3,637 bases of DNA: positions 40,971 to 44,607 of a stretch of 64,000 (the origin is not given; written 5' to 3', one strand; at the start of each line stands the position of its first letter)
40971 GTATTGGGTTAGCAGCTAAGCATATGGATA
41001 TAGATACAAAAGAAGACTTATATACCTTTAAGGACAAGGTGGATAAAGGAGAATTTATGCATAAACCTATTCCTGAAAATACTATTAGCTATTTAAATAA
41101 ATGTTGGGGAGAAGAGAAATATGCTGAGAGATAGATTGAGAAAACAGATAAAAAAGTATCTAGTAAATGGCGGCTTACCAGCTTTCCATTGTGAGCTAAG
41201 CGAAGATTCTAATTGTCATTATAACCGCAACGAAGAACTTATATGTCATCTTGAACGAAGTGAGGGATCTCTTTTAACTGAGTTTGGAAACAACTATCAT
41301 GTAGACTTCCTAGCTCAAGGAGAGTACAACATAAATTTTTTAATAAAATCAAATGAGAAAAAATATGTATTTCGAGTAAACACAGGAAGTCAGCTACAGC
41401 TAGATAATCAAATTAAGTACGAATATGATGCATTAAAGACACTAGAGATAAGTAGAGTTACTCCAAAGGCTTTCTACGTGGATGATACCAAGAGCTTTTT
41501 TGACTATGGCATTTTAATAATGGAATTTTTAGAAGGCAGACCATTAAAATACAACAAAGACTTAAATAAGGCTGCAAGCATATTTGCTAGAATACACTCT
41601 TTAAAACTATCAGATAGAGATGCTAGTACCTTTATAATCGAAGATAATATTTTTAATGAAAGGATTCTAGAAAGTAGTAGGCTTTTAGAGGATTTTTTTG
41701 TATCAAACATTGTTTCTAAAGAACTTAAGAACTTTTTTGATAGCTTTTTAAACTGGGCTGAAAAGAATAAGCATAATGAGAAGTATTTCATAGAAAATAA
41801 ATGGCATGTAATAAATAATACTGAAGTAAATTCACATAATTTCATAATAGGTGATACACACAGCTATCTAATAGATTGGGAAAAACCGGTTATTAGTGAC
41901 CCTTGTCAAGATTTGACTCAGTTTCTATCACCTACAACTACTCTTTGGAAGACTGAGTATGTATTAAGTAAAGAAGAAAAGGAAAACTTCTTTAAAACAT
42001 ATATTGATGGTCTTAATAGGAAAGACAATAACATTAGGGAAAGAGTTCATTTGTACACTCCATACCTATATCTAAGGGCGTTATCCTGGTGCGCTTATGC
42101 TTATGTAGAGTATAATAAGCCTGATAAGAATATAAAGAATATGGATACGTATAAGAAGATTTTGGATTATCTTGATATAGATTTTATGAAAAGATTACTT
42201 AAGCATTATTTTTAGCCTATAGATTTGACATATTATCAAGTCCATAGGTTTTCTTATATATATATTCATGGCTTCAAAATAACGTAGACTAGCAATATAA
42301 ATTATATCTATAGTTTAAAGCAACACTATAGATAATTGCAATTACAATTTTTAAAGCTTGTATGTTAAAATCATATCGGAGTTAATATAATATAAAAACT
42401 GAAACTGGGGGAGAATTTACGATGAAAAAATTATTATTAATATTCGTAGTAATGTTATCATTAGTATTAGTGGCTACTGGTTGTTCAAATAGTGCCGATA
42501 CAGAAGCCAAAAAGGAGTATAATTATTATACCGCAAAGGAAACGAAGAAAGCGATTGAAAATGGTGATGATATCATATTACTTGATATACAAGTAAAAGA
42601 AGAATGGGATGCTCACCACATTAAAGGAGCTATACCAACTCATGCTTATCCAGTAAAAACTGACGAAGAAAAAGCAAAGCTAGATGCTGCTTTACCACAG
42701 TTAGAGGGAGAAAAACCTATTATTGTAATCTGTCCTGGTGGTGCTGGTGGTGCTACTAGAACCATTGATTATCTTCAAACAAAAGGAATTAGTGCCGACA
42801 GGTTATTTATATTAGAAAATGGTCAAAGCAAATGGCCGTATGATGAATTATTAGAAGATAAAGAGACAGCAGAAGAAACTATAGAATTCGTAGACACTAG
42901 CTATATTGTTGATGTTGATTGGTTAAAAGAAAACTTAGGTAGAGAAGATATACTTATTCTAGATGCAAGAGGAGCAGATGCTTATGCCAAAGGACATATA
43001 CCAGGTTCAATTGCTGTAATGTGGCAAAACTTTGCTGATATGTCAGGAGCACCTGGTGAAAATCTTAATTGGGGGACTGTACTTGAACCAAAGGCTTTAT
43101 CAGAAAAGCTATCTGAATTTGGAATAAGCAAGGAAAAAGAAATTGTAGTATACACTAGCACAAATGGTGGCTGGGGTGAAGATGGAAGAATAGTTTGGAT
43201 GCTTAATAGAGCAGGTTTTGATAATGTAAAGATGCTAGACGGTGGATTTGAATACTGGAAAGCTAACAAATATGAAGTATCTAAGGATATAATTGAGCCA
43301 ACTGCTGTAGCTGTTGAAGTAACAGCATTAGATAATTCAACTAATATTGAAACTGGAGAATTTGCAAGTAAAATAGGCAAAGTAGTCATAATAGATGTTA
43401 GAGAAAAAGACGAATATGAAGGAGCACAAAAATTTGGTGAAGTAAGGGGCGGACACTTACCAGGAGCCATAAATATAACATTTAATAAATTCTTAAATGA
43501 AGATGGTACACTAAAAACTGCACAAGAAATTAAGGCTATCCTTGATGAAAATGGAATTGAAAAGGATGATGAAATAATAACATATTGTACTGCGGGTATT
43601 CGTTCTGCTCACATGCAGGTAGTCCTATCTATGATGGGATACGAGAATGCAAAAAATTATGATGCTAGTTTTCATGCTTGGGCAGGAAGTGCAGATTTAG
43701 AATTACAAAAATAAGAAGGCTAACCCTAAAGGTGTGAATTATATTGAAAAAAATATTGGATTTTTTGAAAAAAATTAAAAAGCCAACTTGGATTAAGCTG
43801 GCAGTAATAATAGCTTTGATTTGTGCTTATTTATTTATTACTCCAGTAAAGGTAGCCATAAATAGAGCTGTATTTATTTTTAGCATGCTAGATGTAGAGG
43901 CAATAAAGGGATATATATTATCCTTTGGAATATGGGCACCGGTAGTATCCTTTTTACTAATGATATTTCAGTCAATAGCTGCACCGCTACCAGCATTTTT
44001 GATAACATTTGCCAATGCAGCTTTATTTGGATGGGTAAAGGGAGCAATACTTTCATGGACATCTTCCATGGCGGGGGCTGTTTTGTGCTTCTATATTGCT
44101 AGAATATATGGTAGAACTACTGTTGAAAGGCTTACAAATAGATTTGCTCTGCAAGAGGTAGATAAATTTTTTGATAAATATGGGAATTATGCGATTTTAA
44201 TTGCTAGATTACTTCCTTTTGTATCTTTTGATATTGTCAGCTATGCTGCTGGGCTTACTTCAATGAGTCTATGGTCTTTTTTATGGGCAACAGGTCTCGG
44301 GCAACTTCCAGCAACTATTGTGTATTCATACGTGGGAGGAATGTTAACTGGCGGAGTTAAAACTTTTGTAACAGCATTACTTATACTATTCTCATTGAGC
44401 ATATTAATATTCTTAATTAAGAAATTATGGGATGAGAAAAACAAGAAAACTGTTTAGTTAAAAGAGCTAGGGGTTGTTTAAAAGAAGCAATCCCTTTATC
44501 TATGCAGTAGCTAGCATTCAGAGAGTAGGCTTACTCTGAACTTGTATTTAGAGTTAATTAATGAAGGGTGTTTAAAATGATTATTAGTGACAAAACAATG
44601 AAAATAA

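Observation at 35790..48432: Thirteen-gene ABC importer / glycosyltransferase / rhodanese / TVP38 / CCG-FeS cluster resembling an expanded ydjXYZ-ynjABCDE system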

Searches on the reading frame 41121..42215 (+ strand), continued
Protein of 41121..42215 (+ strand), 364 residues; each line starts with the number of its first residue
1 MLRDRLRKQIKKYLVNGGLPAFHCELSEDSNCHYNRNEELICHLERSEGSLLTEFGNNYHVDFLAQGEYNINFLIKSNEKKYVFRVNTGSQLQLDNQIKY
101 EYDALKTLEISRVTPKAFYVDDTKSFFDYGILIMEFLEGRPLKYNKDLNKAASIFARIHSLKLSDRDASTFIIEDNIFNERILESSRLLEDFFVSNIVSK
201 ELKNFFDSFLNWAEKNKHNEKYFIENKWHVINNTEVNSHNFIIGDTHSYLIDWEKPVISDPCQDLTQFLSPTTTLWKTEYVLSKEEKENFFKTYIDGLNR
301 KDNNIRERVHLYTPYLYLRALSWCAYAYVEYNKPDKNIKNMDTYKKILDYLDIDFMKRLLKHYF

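Call 85: search_solved_structures(query=A3, max_evalue=0.1, show_alignments=3)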
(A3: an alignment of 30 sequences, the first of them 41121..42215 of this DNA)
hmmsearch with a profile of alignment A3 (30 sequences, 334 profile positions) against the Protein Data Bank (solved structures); distinct sequences matched with E-value up to 0.1: 2.
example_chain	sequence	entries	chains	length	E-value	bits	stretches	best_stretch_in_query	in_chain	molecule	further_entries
7s3l_A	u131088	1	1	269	0.00053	22.8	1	199-239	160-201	Aminoglycoside phosphotransferase family protein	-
4r77_B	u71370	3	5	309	0.053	16.2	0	209-259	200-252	Choline kinase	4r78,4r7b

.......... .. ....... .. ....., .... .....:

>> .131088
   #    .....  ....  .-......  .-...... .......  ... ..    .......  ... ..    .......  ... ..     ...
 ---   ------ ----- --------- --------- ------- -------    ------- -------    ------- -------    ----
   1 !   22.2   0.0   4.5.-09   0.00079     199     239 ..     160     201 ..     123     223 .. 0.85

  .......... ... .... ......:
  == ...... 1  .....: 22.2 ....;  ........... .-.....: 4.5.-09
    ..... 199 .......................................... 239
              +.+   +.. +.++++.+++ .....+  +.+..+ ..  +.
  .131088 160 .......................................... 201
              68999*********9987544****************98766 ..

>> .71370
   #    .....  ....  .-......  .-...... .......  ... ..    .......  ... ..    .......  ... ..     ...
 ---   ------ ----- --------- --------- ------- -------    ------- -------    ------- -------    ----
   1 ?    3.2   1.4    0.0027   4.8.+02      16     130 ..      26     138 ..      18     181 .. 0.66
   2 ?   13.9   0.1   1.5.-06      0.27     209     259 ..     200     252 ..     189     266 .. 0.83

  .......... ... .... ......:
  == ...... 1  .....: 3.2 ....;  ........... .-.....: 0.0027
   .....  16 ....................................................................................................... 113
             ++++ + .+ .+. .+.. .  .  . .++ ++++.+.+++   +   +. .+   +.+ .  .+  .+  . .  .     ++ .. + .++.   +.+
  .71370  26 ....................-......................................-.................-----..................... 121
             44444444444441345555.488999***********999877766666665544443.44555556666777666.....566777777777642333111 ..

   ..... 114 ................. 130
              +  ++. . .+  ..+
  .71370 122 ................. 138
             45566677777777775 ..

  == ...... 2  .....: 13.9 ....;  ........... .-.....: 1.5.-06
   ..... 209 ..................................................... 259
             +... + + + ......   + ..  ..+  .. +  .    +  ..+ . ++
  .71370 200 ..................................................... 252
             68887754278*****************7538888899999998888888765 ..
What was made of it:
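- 41121..42215 (+): APH/choline-kinase-fold kinase with an atypical catalytic loop, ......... The true start is probably about 30 codons downstream. The motif aligns to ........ of 7S3L (call 85).
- Closest known: Kinase - nucleotidyltransferase - transferase salvage routes. Different: The kinase has an NxE catalytic loop (call 85).
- The kinase has NxE in place of the canonical HxD catalytic loop (call 85), so its activity is unverified.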

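Call 92: search_protein_families(library=ncbifam, proteins=[L002:14614-15498:+], max_evalue=1e-20)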
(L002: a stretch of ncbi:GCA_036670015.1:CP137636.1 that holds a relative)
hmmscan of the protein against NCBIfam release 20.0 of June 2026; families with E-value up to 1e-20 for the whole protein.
L002:14614-15498:+ (294 aa): 22 families
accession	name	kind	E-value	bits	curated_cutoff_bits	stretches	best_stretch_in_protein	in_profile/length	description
NF040786.1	LysR_Sec_metab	equivalog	3e-89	299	250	1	1-288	1-292/298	selenium metabolism-associated LysR family transcriptional regulator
NF040889.1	trans_reg_YeiE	equivalog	6.2e-42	143.8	480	1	2-286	4-282/288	DNA-binding transcriptional regulator YeiE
NF008095.0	PRK10837.1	subfamily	1.8e-38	132.4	281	1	3-286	5-282/290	LysR family transcriptional regulator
NF047520.1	trans_act_CidR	equivalog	1.9e-36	125.7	415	1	1-288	1-286/292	cidABC operon transcriptional activator CidR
TIGR03339.1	phn_lysR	subfamily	2.8e-35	122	341.1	1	5-279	1-268/279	aminoethylphosphonate catabolism associated LysR family transcriptional regulator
NF052633.1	LysR_TF_PsrA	exception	7e-31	107.3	540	1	1-286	5-288/297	L-proline-binding transcription factor PsrA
NF008722.0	PRK11716.1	equivalog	3e-30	105.2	246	1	1-257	1-257/293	HTH-type transcriptional activator IlvY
NF053705.1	TransRegGltCGpos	equivalog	7.6e-30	104.1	350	1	1-270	1-269/300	glutamate biosynthesis transcriptional regulator GltC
NF008416.0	PRK11242.1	equivalog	8.9e-30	104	277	1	3-257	3-257/300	transcriptional regulator CynR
NF045775.1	acetoin_reg_AlsR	exception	4e-27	95.4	430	1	1-278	1-277/290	acetoin biosynthesis transcriptional regulator AlsR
NF058504.1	TransRegCcpCBac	equivalog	1.6e-26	93.4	400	1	6-273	6-267/287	transcriptional regulator CcpC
NF045990.1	TransRegCbbRRhodb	equivalog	3.1e-26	92.1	450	1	3-286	8-292/304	LysR family regulator CbbR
NF041036.1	decaheme_TF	subfamily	4.1e-26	92.2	210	1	1-281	1-283/301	multiheme cytochrome-associated LysR family transcriptional regulator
NF009327.0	PRK12684.1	subfamily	4.6e-26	91.8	402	1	1-252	1-256/313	CysB family HTH-type transcriptional regulator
NF008410.0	PRK11233.1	equivalog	2.7e-25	89.1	309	1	1-257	1-254/305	nitrogen assimilation transcriptional regulator NAC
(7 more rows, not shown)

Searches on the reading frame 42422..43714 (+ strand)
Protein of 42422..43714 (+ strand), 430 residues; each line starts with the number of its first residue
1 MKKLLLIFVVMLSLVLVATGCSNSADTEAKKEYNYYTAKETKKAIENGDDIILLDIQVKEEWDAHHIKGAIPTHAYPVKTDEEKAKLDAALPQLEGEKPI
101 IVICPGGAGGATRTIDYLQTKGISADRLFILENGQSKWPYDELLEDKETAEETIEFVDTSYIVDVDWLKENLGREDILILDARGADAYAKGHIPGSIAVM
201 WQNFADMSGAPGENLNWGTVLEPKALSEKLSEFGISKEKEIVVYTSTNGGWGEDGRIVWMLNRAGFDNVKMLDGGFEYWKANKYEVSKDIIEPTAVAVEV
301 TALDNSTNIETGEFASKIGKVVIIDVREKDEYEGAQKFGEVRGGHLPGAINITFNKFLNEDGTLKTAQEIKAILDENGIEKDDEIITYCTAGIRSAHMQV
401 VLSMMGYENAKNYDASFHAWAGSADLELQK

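Call 5: search_protein_families(library=pfam, proteins=[window:42422-43714:+], max_evalue=0.01)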
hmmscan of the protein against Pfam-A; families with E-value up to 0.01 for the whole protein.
window:42422-43714:+ (430 aa): 1 family
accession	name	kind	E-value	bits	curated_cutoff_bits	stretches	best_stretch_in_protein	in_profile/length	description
PF00581.25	Rhodanese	-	2.4e-52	176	22.2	3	165-281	2-101/102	Rhodanese-like domain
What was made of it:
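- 42422..43714 (+): Rhd1: a three-rhodanese-domain lipoprotein. The C-terminal tandem is SseA/TST-type, with active loop CTAGIR. PF00581 x3 (call 5).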

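Call 7: search_protein_families(library=ncbifam, proteins=[window:42422-43714:+], max_evalue=0.001)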
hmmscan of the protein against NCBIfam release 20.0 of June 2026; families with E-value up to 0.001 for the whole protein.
window:42422-43714:+ (430 aa): 17 families
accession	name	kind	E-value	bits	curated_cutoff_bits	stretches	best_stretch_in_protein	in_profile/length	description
NF008557.0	PRK11493.1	equivalog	1.1e-33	116.5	250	1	159-428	3-277/281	3-mercaptopyruvate sulfurtransferase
NF045521.1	rhoda_near_glyco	subfamily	3.8e-23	81.9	145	1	307-421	18-109/144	rhodanese homology domain-containing protein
NF041203.1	rhodanese_LYCAU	equivalog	2.3e-18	66.1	115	1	235-287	73-124/126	rhodanese-related (seleno)protein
NF040901.1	SeO3_TeO2_ExtH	equivalog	1.7e-17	63.6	200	1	170-423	62-349/430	selenite/tellurite reduction operon rhodanese-like protein ExtH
NF006444.0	PRK08762.1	equivalog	2.1e-15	56.2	449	1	313-422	21-109/387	molybdopterin-synthase adenylyltransferase MoeB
NF001133.1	PRK00142.1-1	equivalog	3.2e-14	53.1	170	1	305-410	104-193/229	oxygen-dependent tRNA uridine(34) hydroxylase TrhO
NF005902.0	PRK07878.1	equivalog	2.5e-12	46.4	647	2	28-112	281-358/392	adenylyltransferase/sulfurtransferase MoeZ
NF005646.0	PRK07411.1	equivalog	9e-12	44.8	633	0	23-126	271-370/390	molybdopterin-synthase adenylyltransferase MoeB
NF001195.0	PRK00162.1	equivalog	5.7e-11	42.7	102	0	259-284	77-101/108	thiosulfate sulfurtransferase GlpE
NF045694.1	seleno_TsoB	exception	1.8e-10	39.5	805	0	314-421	55-150/572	rhodanese/DsbD fusion-like selenoprotein TsoB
NF008750.0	PRK11784.1-2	equivalog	1.3e-09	37.7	241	0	367-408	70-114/346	tRNA 2-selenouridine(34) synthase MnmH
NF008752.0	PRK11784.1-4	equivalog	3.6e-07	29.3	266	0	42-87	12-52/357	tRNA 2-selenouridine(34) synthase MnmH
TIGR04568.1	arch_SelU_Nterm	equivalog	4.3e-07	30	200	0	368-408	159-201/215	selenouridine synthase SelU-like subunit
NF007627.0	PRK10287.1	equivalog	7e-07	29.4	102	0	368-413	46-91/104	thiosulfate sulfurtransferase PspE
NF004111.0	PRK05600.1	equivalog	2.3e-06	27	437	1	282-398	248-348/371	ThiF family adenylyltransferase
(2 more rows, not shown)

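Call 23: search_solved_structures(query=window:42422-43714:+, max_evalue=0.001)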
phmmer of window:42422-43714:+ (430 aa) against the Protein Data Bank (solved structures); distinct sequences matched with E-value up to 0.001: 34.
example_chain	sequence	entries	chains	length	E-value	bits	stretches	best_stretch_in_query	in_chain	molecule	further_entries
8k55_A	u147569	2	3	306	2.6e-36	128.9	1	152-423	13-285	sulfur transferase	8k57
3aax_A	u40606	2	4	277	1.5e-32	116.5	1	161-421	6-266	Putative thiosulfate sulfurtransferase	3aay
3hwi_A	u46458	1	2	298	1.6e-32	116.4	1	161-421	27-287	Thiosulfate sulfurtransferase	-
1uar_A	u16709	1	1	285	4.7e-31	111.6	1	160-423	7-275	Rhodanese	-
3p3a_A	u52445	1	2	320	2.5e-29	105.9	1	150-423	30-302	Thiosulfate sulfurtransferase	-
1e0c_A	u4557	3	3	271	2.1e-28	102.8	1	158-426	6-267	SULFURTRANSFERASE | PUTATIVE THIOSULFATE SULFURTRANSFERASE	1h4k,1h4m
3hzu_A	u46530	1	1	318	1.2e-27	100.3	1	159-423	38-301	Thiosulfate sulfurtransferase sseA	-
1urh_A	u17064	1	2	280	2e-24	89.7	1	159-428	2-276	3-MERCAPTOPYRUVATE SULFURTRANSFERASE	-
5wqk_A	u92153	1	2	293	7.1e-21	78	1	226-423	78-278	Sulfurtransferase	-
5wqj_A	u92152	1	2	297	7.4e-21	78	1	226-423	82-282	Sulfurtransferase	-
1dp2_A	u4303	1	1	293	2.9e-18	69.4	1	224-424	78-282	RHODANESE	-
1boh_A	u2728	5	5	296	3e-18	69.4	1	224-424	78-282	RHODANESE | CARBOXYMETHYLATED RHODANESE | SULFUR-SUBSTITUTED RHODANESE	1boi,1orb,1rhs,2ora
8q5z_A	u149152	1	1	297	3e-18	69.4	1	224-424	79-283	Thiosulfate sulfurtransferase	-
4jgt_A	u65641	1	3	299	3.1e-18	69.3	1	188-421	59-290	3-mercaptopyruvate sulfurtransferase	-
3olh_A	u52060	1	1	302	3.2e-18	69.3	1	188-421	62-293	3-mercaptopyruvate sulfurtransferase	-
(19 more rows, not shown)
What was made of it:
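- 42422..43714 (+): PDB best hits are tandem sulfurtransferases (call 23).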

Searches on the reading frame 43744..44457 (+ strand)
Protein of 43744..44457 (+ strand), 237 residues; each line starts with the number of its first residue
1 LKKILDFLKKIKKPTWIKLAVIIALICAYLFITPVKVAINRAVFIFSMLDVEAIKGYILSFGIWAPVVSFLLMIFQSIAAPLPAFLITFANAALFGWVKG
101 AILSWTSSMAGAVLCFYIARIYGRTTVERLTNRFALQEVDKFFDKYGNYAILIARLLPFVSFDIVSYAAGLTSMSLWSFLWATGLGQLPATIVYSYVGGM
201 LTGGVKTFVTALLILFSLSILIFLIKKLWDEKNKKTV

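Call 5: search_protein_families(library=pfam, proteins=[window:43744-44457:+], max_evalue=0.01)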
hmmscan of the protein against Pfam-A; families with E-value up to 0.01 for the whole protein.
window:43744-44457:+ (237 aa): 1 family
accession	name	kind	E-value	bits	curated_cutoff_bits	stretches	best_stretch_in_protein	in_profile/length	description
PF09335.16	VTT_dom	-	4.6e-29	101.8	33.9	1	83-198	2-121/123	VTT domain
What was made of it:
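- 43744..44457 (+): VTT1: a COG0398-type DedA/TVP38 membrane protein, orthologue of YdjZ. PF09335 (call 5).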

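Call 7: search_protein_families(library=ncbifam, proteins=[window:43744-44457:+], max_evalue=0.001)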
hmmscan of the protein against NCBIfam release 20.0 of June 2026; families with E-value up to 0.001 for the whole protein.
window:43744-44457:+ (237 aa): 3 families
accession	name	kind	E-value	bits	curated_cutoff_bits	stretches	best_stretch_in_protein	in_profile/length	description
NF052604.1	UndecprPTUtpABac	equivalog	2.9e-11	43.8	250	1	61-234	15-197/198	undecaprenyl phosphate transporter UptA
NF008102.0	PRK10847.1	equivalog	6e-05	22.9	236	1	103-223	77-199/219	DedA family protein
NF052605.1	UndecprPTUptAStph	equivalog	0.00029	20.9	300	1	69-222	17-183/197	undecaprenyl phosphate transporter UptA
